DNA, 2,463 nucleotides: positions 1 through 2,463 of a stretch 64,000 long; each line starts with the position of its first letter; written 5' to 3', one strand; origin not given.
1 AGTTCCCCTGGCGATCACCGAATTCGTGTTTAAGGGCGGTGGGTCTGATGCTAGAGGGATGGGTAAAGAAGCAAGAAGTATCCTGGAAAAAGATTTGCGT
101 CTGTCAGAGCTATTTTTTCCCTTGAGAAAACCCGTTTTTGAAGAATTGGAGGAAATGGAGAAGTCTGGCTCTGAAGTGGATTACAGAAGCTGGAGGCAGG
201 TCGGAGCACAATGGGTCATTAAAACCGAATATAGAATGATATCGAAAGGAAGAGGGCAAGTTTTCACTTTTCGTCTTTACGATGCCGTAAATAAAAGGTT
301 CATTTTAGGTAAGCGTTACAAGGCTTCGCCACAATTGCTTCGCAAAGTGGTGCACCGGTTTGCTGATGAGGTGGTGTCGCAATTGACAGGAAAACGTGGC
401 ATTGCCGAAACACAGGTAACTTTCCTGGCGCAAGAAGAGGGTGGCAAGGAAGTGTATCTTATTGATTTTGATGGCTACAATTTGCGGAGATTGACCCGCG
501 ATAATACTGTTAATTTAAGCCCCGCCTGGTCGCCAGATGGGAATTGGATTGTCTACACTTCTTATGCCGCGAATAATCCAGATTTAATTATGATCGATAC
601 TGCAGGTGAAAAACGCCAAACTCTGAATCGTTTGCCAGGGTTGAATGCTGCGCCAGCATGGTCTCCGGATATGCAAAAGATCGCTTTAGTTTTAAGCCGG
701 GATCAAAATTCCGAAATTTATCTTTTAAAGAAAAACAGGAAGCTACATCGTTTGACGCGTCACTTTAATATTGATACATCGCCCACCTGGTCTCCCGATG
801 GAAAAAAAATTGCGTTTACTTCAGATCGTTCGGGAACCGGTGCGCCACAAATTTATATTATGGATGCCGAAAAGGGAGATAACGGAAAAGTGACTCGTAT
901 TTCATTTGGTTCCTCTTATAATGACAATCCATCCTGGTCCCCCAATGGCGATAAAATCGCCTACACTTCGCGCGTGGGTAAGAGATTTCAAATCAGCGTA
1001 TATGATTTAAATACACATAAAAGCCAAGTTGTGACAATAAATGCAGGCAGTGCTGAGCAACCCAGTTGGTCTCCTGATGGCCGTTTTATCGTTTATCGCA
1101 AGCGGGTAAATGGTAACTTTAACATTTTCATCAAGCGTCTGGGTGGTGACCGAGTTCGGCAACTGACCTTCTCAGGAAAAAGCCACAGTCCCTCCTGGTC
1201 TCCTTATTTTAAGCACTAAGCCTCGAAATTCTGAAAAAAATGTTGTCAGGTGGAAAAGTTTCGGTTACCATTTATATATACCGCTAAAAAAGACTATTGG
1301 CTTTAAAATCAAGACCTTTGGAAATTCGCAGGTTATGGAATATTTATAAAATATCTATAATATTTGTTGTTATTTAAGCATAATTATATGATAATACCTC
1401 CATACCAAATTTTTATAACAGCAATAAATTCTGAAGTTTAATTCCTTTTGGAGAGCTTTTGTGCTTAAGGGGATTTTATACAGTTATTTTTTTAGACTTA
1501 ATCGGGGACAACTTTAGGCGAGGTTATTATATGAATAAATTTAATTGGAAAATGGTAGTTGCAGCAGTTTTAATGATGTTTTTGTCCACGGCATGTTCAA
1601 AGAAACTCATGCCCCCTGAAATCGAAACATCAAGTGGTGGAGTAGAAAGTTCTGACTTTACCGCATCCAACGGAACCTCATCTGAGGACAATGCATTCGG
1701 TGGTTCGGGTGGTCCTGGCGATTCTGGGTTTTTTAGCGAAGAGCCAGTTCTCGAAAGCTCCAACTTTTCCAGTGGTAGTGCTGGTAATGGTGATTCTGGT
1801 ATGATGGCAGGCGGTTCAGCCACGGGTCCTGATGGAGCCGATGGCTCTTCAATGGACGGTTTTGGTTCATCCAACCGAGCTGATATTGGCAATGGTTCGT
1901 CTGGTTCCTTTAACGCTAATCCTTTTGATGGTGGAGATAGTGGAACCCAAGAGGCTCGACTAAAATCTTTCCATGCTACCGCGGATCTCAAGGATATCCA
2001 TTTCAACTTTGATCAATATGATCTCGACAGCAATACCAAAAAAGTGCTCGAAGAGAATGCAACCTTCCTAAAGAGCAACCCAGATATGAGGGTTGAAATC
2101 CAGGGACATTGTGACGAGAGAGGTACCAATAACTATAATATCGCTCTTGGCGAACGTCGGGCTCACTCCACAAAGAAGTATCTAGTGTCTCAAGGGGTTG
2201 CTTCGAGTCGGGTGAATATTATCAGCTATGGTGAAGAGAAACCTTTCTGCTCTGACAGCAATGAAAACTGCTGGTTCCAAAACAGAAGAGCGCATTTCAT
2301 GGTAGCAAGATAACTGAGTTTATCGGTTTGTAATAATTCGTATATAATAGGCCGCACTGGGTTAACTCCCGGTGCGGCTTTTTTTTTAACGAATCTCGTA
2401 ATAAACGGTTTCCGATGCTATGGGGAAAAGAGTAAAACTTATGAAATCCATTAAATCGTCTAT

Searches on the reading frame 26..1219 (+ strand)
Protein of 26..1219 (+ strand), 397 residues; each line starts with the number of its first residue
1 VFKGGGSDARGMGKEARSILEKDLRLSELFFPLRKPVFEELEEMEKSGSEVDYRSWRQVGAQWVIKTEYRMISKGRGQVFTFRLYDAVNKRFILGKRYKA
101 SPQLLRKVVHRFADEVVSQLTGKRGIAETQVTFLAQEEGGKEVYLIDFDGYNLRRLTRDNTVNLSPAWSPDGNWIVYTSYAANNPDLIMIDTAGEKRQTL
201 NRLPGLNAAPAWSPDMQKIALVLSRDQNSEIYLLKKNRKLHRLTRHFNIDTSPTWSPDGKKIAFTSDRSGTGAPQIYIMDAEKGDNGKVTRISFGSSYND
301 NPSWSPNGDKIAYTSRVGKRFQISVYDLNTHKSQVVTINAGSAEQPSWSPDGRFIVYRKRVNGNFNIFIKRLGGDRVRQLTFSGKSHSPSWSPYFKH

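Call 37: search_protein_families(library=ncbifam, proteins=[window:26-1219:+], max_evalue=1e-10)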
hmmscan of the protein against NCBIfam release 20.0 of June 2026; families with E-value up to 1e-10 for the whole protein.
window:26-1219:+ (397 aa): 5 families
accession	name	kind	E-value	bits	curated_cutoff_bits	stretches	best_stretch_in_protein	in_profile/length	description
TIGR02800.1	propeller_TolB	equivalog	1.2e-107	360.5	343.15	1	6-392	36-418/418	Tol-Pal system beta propeller repeat protein TolB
NF002183.0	PRK01029.1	equivalog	1.5e-41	142.8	405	1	97-395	115-426/429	Tol-Pal system protein TolB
NF003124.0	PRK04043.1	equivalog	5.6e-29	101.2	428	1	18-362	52-389/419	Tol-Pal system protein TolB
NF033523.0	lasso_peptidase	equivalog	6.3e-25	88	400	0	343-382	90-129/638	Atxe2 family lasso peptide isopeptidase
NF053518.1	DipepPtdsDpp5Prph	equivalog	1.9e-21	76.3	900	0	121-225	22-126/655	dipeptidyl-peptidase Dpp5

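Call 38: find_homologous_proteins(query=window:26-1219:+, max_evalue=1e-60)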
Query window:26-1219:+ (397 aa): 2365 proteins with E <= 1e-60 among 8000 candidates; the best 120 are listed.
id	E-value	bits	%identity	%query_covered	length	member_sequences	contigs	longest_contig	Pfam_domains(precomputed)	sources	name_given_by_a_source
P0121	1.4e-268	908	100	100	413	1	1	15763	PF25174.2,PF26549.1,PF00930.28,PF23381.2,PF04052.19,PF26550.2,PF25460.2,PF19283.5,PF07676.19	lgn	-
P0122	4.2e-262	887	97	100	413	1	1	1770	PF25174.2,PF26549.1,PF00930.28,PF23381.2,PF04052.19,PF26550.2,PF25460.2,PF19283.5,PF02897.22,PF07676.19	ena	-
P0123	2.1e-261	885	96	100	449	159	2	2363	PF25174.2,PF26549.1,PF00930.28,PF23381.2,PF04052.19,PF26550.2,PF25460.2,PF19283.5,PF07676.19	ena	-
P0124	3.7e-260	881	97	100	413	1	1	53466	PF25174.2,PF26549.1,PF00930.28,PF23381.2,PF04052.19,PF26550.2,PF25460.2,PF19283.5,PF02897.22,PF07676.19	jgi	-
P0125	1.3e-259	879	96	100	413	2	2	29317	PF25174.2,PF26549.1,PF00930.28,PF23381.2,PF04052.19,PF26550.2,PF25460.2,PF19283.5,PF07676.19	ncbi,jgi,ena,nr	ncbi:MAG TPA: Tol-Pal system beta propeller repeat protein TolB [Nitrospinae bacterium]|nr:Tol-Pal s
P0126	1.8e-259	878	96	100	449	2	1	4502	PF25174.2,PF26549.1,PF00930.28,PF23381.2,PF04052.19,PF26550.2,PF25460.2,PF19283.5,PF07676.19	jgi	jgi:TolB protein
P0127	1.4e-258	875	95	100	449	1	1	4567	PF25174.2,PF26549.1,PF00930.28,PF23381.2,PF04052.19,PF26550.2,PF25460.2,PF19283.5,PF02897.22,PF07676.19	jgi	jgi:TolB protein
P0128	1.4e-258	875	95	100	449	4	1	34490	PF25174.2,PF26549.1,PF00930.28,PF23381.2,PF04052.19,PF26550.2,PF25460.2,PF19283.5,PF02897.22,PF07676.19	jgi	jgi:TolB protein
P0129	1.9e-258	875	95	100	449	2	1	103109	PF25174.2,PF26549.1,PF00930.28,PF23381.2,PF04052.19,PF26550.2,PF25460.2,PF19283.5,PF07676.19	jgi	jgi:TolB protein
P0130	4.7e-257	870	94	100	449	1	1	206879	PF25174.2,PF26549.1,PF00930.28,PF23381.2,PF04052.19,PF26550.2,PF25460.2,PF19283.5,PF07676.19,PF08450.19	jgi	jgi:TolB protein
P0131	3.0e-255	864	94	100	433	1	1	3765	PF25174.2,PF26549.1,PF00930.28,PF23381.2,PF04052.19,PF26550.2,PF25460.2,PF19283.5,PF07676.19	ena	-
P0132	1.3e-253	859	93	100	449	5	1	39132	PF25174.2,PF26549.1,PF00930.28,PF23381.2,PF14583.13,PF04052.19,PF26550.2,PF25460.2,PF19283.5,PF07676.19,PF23414.2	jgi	jgi:TolB protein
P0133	2.4e-253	858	94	100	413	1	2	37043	PF25174.2,PF26549.1,PF00930.28,PF23381.2,PF14583.13,PF04052.19,PF26550.2,PF25460.2,PF19283.5,PF02897.22,PF07676.19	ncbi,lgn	-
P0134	2.9e-253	858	94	100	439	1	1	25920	PF25174.2,PF26549.1,PF00930.28,PF23381.2,PF14583.13,PF04052.19,PF26550.2,PF25460.2,PF19283.5,PF07676.19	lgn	-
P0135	4.2e-253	857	93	100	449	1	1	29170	PF25174.2,PF26549.1,PF00930.28,PF23381.2,PF04052.19,PF26550.2,PF25460.2,PF19283.5,PF02897.22,PF07676.19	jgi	jgi:TolB protein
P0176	2.7e-214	730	78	100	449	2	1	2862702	PF10647.16,PF25174.2,PF26549.1,PF00930.28,PF23381.2,PF04052.19,PF26550.2,PF25460.2,PF02897.22,PF07676.19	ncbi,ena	-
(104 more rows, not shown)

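Call 39: find_encoding_contigs(protein=P0130, flank=10000, max_places=2)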
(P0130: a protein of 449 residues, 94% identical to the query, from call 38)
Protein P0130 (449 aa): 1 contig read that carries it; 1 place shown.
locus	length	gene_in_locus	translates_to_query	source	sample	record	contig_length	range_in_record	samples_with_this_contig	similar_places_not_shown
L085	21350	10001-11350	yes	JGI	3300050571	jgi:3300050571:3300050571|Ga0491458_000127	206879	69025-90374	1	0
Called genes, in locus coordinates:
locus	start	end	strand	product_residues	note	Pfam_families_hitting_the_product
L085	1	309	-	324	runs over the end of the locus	PF13593:SBF_like, PF01758:SBF, PF03547:Mem_trans (weak)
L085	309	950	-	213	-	PF03848:TehB, PF13489:Methyltransf_23, PF13847:Methyltransf_31, PF08241:Methyltransf_11, PF08242:Methyltransf_12, PF13649:Methyltransf_25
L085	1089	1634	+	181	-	PF07603:Lcl_C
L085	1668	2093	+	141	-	PF13442:Cytochrome_CBB3 (weak), PF00034:Cytochrom_C (weak)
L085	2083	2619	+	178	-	PF00034:Cytochrom_C (weak), PF13442:Cytochrome_CBB3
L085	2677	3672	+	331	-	PF13442:Cytochrome_CBB3, PF00034:Cytochrom_C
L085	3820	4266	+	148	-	PF13442:Cytochrome_CBB3, PF00034:Cytochrom_C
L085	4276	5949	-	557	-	PF00004:AAA (faint), PF00005:ABC_tran, PF00006:ATP-synt_ab (faint), PF01926:MMR_HSR1 (faint), PF02463:SMC_N (faint), PF13175:AAA_15 (faint), PF12848:ABC_tran_Xtn, PF00005:ABC_tran, +5 more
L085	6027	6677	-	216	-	PF13489:Methyltransf_23, PF08241:Methyltransf_11 (faint)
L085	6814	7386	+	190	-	PF08207:EFP_N, PF01132:EFP, PF09285:Elong-fact-P_C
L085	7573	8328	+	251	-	PF01618:MotA_ExbB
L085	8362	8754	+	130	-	PF02472:ExbD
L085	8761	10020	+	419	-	PF13103:TonB_2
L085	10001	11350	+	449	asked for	PF04052:TolB_N, PF25174:Beta-prop_THOC3 (weak), PF26549:Tricorn_N, PF26550:Tricorn_2nd (weak), PF07676:PD40, PF26550:Tricorn_2nd, PF26549:Tricorn_N, PF07676:PD40, +6 more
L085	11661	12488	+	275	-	PF00691:OmpA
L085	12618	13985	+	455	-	-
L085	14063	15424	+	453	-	PF18073:Zn_ribbon_LapB, PF13481:AAA_25, PF03796:DnaB_C (weak), PF06745:ATPase, PF13401:AAA_22 (faint), PF13541:ChlI, PF05362:Lon_C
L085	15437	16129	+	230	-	PF01128:IspD, PF12804:NTP_transf_3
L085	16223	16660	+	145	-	PF00578:AhpC-TSA, PF08534:Redoxin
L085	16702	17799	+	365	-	PF01916:DS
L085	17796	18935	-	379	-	PF01545:Cation_efflux, PF16916:ZT_dimer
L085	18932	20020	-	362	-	PF00730:HhH-GPD, PF00633:HHH, PF00293:NUDIX, PF14815:NUDIX_4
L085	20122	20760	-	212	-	PF13353:Fer4_12 (faint), PF04055:Radical_SAM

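Call 40: find_encoding_contigs(protein=P0176, flank=10000, max_places=2)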
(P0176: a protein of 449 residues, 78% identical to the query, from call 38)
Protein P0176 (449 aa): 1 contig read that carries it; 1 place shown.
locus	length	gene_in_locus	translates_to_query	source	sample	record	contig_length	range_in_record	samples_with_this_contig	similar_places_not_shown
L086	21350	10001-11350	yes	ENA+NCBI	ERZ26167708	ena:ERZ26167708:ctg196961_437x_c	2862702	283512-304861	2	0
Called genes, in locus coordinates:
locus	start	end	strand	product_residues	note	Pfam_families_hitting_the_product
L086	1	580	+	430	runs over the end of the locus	PF00089:Trypsin, PF13365:Trypsin_2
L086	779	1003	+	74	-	-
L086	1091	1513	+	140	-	PF00072:Response_reg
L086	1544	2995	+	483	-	PF02743:dCache_1, PF00672:HAMP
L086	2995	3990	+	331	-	PF00512:HisKA, PF02518:HATPase_c, PF14501:HATPase_c_5 (weak)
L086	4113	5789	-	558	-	PF00004:AAA (faint), PF00005:ABC_tran, PF00006:ATP-synt_ab (faint), PF02463:SMC_N (faint), PF13166:AAA_13 (faint), PF13304:AAA_21 (faint), PF12848:ABC_tran_Xtn, PF00005:ABC_tran, +2 more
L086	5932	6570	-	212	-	PF13489:Methyltransf_23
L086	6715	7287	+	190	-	PF08207:EFP_N, PF01132:EFP, PF09285:Elong-fact-P_C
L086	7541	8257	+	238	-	PF01618:MotA_ExbB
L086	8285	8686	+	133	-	PF02472:ExbD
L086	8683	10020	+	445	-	PF13103:TonB_2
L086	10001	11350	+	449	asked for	PF04052:TolB_N, PF26550:Tricorn_2nd, PF26549:Tricorn_N, PF26550:Tricorn_2nd, PF07676:PD40, PF26549:Tricorn_N, PF26550:Tricorn_2nd, PF07676:PD40, +6 more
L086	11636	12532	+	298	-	PF00691:OmpA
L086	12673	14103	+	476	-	-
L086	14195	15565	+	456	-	PF18073:Zn_ribbon_LapB, PF03796:DnaB_C (weak), PF06745:ATPase, PF13481:AAA_25, PF23442:DUF7125 (faint), PF13401:AAA_22 (weak), PF05362:Lon_C, PF13541:ChlI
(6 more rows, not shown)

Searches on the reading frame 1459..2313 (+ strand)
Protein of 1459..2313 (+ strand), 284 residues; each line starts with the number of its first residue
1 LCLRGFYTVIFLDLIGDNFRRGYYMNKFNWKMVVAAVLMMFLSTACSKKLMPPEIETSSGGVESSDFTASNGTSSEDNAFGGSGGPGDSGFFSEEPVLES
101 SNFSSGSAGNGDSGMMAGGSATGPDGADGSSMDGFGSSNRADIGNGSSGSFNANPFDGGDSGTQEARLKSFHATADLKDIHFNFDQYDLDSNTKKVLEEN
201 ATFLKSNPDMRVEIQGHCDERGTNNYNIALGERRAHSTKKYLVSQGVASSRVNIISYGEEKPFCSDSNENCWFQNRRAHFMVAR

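Call 37: search_protein_families(library=ncbifam, proteins=[window:1459-2313:+], max_evalue=1e-10)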
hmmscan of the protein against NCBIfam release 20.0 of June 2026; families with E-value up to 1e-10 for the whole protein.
window:1459-2313:+ (284 aa): 15 families
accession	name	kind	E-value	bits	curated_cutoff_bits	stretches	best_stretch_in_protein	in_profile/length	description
TIGR02802.1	Pal_lipo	equivalog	4.4e-41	139.2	125.35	1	180-281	2-103/104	peptidoglycan-associated lipoprotein Pal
NF008067.1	PRK10802.1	equivalog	2e-33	115.7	261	1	156-279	46-168/171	peptidoglycan-associated lipoprotein Pal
NF053611.1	YiaD_Gzip_OmpA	equivalog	4.3e-28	98.4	175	1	178-280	102-204/206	YiaD family glycine zipper/OmpA-like lipoprotein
NF052230.1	T9SS_PorE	exception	1.3e-22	79.8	600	1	167-262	504-599/648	PorE family type IX secretion system protein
NF053612.1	anchor_PA1041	equivalog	3.8e-22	79.4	250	1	174-281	127-234/236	PA1041 family peptidoglycan-binding anchor lipoprotein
NF053607.1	CHU_0125_OmpA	equivalog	1.7e-21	76.4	620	1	177-282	530-636/639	CHU_0125 family OmpA-like outer membrane integrity protein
NF053613.1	OMP_toxin_LptF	equivalog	4.9e-21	75.6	400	1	178-280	141-243/256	lipotoxin F family OmpA-related lipoprotein LptF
NF033763.1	exchanger_TraB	exception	7.9e-20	70.3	700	1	161-282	376-497/522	outer membrane exchange protein TraB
TIGR03789.1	pdsO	hypoth_equivalog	3.2e-19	69.6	152.2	1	179-278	140-239/243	sortase-associated OmpA-like protein PdsO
NF045787.1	OmpABordt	equivalog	3.2e-17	62.9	200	1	178-279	85-186/194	outer membrane protein OmpA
NF053585.1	OMP_LP_YfiB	equivalog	1.5e-16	60.7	128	1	179-282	57-160/163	outer membrane lipoprotein YfiB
NF007804.1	PRK10510.1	equivalog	9.9e-13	47.9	307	1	180-279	114-213/219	OmpA family lipoprotein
NF008071.1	PRK10808.1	equivalog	2.8e-12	46.6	277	1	178-270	231-325/358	porin OmpA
NF047620.1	FlgprotMotYVib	equivalog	2.9e-11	43.5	400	1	180-278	163-262/271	flagellar protein MotY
NF047726.1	AutTranAdhPGAsTpgA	equivalog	5.7e-11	42.1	350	1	173-264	149-245/268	trimeric autotransporter adhesin/peptidogylcan-associated protein TpgA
